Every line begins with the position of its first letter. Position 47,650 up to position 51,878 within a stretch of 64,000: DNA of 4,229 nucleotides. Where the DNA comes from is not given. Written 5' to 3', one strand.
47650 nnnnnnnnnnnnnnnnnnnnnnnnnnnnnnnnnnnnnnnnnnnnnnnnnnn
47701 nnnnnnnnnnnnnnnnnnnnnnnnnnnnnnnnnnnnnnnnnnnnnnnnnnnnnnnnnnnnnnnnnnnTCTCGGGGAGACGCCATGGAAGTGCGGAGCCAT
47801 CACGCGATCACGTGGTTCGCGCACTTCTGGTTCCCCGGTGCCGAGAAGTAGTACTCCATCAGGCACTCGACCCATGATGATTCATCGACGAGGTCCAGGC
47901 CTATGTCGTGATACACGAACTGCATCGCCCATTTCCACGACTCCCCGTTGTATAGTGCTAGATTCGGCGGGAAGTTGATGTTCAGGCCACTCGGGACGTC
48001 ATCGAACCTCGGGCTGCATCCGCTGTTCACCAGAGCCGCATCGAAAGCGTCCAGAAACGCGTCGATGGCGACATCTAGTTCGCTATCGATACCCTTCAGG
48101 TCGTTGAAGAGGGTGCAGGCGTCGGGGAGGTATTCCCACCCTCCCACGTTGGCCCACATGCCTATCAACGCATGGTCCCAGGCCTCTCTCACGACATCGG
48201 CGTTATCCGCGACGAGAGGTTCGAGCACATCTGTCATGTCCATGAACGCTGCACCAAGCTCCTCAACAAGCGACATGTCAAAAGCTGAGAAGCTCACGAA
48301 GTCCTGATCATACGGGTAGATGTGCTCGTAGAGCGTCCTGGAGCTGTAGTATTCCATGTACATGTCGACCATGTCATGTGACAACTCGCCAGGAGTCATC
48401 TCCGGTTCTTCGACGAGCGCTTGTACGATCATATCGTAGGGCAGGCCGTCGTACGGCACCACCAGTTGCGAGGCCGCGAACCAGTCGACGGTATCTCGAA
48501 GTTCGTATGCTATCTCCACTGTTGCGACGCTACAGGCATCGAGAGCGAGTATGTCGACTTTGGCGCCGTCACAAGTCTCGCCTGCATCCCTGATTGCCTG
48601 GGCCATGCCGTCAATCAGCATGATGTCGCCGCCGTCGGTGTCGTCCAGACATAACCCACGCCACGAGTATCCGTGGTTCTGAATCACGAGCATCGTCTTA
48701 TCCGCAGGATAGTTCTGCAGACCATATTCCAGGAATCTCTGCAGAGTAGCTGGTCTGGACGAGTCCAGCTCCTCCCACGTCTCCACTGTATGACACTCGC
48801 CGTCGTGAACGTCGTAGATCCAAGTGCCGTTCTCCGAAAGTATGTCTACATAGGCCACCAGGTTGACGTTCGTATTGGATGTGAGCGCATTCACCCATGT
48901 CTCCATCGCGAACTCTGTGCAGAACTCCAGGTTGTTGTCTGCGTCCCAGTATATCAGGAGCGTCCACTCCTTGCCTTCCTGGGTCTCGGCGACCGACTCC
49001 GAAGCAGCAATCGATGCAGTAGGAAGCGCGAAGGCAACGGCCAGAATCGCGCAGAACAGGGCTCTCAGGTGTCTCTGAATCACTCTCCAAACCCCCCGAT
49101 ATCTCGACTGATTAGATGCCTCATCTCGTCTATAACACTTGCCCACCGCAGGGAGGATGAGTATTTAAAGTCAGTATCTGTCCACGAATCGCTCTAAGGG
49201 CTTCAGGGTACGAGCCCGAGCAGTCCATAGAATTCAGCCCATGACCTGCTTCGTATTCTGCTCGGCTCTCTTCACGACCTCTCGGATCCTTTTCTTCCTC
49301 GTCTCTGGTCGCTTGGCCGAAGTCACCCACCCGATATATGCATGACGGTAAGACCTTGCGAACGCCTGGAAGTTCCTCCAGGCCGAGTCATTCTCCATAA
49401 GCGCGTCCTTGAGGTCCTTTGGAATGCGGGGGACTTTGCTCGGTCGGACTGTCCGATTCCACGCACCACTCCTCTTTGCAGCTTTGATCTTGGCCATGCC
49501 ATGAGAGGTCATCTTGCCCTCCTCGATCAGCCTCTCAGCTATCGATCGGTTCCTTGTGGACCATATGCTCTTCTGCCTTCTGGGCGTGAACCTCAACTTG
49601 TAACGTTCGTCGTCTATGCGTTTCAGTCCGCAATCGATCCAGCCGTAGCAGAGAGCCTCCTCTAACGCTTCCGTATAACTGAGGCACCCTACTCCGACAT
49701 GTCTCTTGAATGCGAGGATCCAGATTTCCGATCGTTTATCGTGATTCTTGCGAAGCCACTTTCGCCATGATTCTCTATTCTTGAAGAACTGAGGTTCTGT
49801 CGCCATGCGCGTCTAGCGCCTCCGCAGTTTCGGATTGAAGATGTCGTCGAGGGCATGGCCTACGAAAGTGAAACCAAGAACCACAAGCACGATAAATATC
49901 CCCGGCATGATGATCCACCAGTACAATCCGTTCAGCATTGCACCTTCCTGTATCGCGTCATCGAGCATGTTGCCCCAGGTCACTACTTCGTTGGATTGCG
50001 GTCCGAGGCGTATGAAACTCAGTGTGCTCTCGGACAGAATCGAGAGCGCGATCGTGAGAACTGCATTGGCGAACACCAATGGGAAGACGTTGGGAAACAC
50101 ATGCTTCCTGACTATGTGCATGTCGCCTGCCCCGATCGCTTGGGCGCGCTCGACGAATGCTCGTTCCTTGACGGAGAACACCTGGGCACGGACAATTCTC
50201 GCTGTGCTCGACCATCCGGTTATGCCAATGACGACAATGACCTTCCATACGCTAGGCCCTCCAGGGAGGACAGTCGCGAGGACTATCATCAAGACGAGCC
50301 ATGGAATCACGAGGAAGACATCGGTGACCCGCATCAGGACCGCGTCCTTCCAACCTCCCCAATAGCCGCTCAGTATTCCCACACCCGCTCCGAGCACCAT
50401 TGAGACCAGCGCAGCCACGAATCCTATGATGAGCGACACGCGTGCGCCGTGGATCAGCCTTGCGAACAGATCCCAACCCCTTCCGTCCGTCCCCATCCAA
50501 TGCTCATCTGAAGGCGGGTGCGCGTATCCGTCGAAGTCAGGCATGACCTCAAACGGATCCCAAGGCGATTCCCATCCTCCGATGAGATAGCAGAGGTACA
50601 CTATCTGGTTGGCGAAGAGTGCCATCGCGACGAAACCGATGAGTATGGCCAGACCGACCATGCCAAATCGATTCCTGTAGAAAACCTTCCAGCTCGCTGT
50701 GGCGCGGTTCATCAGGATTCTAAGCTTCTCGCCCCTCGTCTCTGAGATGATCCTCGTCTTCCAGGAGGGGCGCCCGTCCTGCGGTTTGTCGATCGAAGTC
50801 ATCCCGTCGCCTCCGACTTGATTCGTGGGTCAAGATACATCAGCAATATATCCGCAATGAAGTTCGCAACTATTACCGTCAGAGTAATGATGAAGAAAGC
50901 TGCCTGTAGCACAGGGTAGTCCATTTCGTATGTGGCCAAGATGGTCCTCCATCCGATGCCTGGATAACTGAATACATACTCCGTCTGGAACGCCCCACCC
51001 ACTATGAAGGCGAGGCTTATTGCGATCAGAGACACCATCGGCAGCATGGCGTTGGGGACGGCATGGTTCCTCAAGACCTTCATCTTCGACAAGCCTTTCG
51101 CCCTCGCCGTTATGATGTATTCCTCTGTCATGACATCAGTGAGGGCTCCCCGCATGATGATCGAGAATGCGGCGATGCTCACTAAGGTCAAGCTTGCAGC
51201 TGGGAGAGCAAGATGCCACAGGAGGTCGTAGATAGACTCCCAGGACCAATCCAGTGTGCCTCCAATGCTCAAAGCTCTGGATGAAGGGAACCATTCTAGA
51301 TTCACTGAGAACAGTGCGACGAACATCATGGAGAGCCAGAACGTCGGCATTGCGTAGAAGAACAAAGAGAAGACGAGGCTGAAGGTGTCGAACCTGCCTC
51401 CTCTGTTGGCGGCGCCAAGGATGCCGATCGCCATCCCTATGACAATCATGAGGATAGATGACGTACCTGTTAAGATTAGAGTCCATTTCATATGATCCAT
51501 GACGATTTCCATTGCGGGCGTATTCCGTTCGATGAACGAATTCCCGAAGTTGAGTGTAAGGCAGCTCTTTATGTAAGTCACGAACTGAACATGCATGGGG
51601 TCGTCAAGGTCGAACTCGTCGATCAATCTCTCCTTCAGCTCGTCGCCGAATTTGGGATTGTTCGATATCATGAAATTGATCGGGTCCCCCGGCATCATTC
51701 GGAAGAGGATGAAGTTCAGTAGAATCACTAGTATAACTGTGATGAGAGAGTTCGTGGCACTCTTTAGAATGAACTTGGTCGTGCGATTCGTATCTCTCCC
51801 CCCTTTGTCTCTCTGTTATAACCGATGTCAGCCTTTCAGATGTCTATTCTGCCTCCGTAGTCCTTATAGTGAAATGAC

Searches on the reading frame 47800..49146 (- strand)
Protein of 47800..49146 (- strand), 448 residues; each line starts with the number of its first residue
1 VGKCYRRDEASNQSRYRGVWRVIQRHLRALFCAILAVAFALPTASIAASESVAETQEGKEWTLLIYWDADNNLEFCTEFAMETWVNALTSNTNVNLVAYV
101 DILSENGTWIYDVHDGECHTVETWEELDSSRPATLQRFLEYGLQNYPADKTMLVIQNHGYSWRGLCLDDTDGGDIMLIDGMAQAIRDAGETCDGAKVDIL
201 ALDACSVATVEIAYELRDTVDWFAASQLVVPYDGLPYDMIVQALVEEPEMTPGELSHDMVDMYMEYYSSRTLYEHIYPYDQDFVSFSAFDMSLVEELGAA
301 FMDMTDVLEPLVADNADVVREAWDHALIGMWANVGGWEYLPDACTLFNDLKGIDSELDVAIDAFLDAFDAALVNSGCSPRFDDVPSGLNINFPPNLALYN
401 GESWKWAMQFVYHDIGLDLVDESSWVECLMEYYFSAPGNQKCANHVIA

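Call 29: search_protein_families(library=pfam, proteins=[window:47800-49146:-], max_evalue=0.00001)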
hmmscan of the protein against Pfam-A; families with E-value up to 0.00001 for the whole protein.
window:47800-49146:- (448 aa): 1 family
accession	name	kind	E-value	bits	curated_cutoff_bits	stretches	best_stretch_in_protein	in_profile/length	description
PF03415.19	Peptidase_C11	-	4.2e-40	138.8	25.8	1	66-317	2-244/359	Clostripain family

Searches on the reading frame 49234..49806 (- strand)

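Call 73: search_protein_families(library=pfam, proteins=[window:49234-49806:-], max_evalue=0.00001)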
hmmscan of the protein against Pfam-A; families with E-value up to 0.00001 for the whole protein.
window:49234-49806:- (190 aa): 1 family
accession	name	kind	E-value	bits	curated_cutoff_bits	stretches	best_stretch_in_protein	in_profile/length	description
PF13376.11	OmdA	-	4e-21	75.2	25.6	1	128-184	4-60/60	Bacteriocin-protection, YdeI or OmpD-Associated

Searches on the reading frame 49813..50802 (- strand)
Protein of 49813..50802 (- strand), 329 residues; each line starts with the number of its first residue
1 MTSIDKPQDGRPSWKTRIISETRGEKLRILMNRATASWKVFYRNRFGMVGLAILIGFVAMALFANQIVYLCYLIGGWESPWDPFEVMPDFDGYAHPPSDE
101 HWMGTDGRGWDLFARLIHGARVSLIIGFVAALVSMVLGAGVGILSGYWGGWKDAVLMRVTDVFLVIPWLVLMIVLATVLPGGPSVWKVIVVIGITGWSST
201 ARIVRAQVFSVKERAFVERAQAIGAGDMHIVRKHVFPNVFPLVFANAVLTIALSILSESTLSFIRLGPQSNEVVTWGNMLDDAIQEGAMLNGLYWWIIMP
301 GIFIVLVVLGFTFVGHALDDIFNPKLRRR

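Call 73: search_protein_families(library=pfam, proteins=[window:49813-50802:-], max_evalue=0.00001)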
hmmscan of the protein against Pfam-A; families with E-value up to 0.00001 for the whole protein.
window:49813-50802:- (329 aa): 2 families
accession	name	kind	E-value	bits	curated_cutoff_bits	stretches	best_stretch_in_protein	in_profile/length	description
PF00528.27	BPD_transp_1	-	1.5e-26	93.7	26.4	1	138-328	1-184/184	Binding-protein-dependent transport system inner membrane component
PF12911.12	OppC_N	-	1.1e-06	28.8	23.9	1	38-68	7-37/53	N-terminal TM domain of oligopeptide transport permease C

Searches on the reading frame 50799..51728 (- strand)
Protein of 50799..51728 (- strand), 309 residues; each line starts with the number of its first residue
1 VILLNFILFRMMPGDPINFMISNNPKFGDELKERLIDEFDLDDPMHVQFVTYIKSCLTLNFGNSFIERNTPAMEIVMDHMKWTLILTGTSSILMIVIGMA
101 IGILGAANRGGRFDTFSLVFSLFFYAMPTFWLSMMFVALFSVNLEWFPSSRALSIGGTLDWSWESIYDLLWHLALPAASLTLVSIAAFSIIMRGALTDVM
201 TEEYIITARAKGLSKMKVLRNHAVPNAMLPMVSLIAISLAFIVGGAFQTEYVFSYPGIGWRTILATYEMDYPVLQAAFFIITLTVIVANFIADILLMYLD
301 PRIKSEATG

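Call 73: search_protein_families(library=pfam, proteins=[window:50799-51728:-], max_evalue=0.00001)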
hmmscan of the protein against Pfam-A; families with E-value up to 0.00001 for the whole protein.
window:50799-51728:- (309 aa): 1 family
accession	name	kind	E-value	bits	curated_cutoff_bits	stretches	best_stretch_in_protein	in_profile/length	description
PF00528.27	BPD_transp_1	-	7.5e-40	137.1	26.4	1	98-304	1-183/184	Binding-protein-dependent transport system inner membrane component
